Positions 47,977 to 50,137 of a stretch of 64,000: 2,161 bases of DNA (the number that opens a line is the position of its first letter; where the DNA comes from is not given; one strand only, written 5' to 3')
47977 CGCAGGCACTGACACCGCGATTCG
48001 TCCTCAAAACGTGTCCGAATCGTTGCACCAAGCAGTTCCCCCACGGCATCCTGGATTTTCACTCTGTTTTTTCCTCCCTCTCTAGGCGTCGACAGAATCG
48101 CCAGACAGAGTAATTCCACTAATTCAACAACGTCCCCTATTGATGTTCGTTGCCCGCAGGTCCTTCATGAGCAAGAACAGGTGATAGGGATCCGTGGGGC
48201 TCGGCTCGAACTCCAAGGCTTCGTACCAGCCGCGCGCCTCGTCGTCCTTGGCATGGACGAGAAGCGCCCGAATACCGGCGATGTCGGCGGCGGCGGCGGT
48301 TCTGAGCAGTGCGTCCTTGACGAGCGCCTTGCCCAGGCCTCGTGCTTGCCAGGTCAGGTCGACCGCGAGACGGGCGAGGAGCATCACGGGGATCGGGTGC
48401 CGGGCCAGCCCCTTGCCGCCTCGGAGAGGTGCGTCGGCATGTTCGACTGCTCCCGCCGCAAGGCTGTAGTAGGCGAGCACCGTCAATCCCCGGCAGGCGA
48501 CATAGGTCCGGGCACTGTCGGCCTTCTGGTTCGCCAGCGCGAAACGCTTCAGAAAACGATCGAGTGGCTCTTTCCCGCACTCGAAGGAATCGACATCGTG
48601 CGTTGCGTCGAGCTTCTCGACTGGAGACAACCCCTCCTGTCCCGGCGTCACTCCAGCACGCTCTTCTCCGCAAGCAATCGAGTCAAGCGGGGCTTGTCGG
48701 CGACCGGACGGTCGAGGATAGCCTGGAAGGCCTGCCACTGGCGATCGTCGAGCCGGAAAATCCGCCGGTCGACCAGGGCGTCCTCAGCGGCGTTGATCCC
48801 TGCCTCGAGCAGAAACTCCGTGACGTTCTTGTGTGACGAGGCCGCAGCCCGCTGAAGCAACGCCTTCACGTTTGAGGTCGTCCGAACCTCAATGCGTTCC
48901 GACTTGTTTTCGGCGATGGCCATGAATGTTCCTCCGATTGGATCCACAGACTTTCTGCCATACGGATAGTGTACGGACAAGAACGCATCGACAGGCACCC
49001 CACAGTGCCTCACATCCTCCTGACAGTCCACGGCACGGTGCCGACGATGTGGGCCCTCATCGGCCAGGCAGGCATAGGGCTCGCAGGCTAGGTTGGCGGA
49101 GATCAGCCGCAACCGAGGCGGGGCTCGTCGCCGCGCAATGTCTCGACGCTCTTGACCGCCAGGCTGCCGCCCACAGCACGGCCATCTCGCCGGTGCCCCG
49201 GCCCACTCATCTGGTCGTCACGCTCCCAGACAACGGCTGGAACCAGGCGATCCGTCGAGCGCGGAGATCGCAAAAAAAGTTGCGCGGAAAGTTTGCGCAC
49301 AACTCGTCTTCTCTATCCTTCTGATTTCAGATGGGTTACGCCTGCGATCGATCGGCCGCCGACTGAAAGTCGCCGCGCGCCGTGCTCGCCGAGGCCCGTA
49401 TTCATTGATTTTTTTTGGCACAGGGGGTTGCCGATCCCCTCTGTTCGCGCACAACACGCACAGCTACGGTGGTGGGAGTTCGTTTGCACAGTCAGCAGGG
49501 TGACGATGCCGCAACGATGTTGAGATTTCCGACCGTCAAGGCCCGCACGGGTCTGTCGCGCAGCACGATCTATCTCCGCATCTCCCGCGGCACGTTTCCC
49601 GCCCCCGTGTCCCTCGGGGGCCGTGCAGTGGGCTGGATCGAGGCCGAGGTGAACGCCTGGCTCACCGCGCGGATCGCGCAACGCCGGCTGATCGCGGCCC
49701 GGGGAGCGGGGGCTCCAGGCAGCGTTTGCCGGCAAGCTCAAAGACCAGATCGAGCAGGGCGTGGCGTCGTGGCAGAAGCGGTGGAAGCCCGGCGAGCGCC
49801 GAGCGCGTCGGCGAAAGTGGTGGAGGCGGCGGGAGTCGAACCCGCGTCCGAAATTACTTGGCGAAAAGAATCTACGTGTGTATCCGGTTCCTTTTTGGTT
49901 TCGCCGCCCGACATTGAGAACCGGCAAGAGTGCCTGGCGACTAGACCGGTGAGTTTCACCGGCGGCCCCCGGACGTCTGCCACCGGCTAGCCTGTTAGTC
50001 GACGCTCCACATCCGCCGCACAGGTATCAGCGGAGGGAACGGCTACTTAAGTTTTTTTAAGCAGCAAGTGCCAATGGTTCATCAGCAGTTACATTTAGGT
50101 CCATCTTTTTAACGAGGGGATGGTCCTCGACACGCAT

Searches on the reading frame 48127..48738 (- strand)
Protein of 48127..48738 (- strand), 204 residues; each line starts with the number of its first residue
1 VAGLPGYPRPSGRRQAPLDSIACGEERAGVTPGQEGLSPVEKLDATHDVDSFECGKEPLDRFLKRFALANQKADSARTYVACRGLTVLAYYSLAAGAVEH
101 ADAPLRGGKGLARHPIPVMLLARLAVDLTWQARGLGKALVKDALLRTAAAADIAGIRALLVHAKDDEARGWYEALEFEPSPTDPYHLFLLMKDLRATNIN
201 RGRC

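Call 35: search_protein_families(library=pfam, proteins=[window:48127-48738:-], max_evalue=0.1)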
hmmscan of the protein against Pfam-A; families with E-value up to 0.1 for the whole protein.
window:48127-48738:- (204 aa): 4 families
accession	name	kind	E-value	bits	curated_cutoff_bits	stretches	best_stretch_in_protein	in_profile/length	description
PF13508.13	Acetyltransf_7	-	2.9e-06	28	27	1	113-179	28-84/84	Acetyltransferase (GNAT) domain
PF13673.13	Acetyltransf_10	-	5.3e-05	23.6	23.6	1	121-180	54-110/128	Acetyltransferase (GNAT) domain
PF00583.31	Acetyltransf_1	-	0.00051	20.7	20.7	1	115-177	56-116/116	Acetyltransferase (GNAT) family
PF08445.16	FR47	-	0.0085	16.5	22.1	1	121-178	24-78/86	FR47-like protein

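Call 67: search_protein_families(library=padloc, proteins=[window:48127-48738:-], max_evalue=0.01)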
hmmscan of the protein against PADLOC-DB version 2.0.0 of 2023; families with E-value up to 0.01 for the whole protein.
window:48127-48738:- (204 aa): 0 families

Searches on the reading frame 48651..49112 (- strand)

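Call 35: search_protein_families(library=pfam, proteins=[window:48651-49112:-], max_evalue=0.1)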
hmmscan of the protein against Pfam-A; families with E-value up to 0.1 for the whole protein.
window:48651-49112:- (154 aa): 2 families
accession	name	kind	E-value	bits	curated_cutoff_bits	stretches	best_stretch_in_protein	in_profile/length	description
PF08681.18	TacA1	-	6.8e-25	87.3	21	1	73-148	1-76/80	Antitoxin TacA 1-like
PF21983.2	NikA-like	-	6.5e-05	23.4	27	1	68-116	1-49/72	Mobilization protein NikA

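Call 67: search_protein_families(library=padloc, proteins=[window:48651-49112:-], max_evalue=0.01)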
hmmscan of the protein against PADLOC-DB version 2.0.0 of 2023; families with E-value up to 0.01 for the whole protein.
window:48651-49112:- (154 aa): 0 families

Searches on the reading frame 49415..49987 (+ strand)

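Call 35: search_protein_families(library=pfam, proteins=[window:49415-49987:+], max_evalue=0.1)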
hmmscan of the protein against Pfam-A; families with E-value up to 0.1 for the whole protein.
window:49415-49987:+ (191 aa): 2 families
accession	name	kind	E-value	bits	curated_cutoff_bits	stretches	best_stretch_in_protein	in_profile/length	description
PF05930.18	Phage_AlpA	-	1.1e-17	64.1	21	1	35-83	3-51/51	Prophage CP4-57 regulatory protein (AlpA)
PF12728.13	HTH_17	-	0.0093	16.6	27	1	43-86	9-50/51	Helix-turn-helix domain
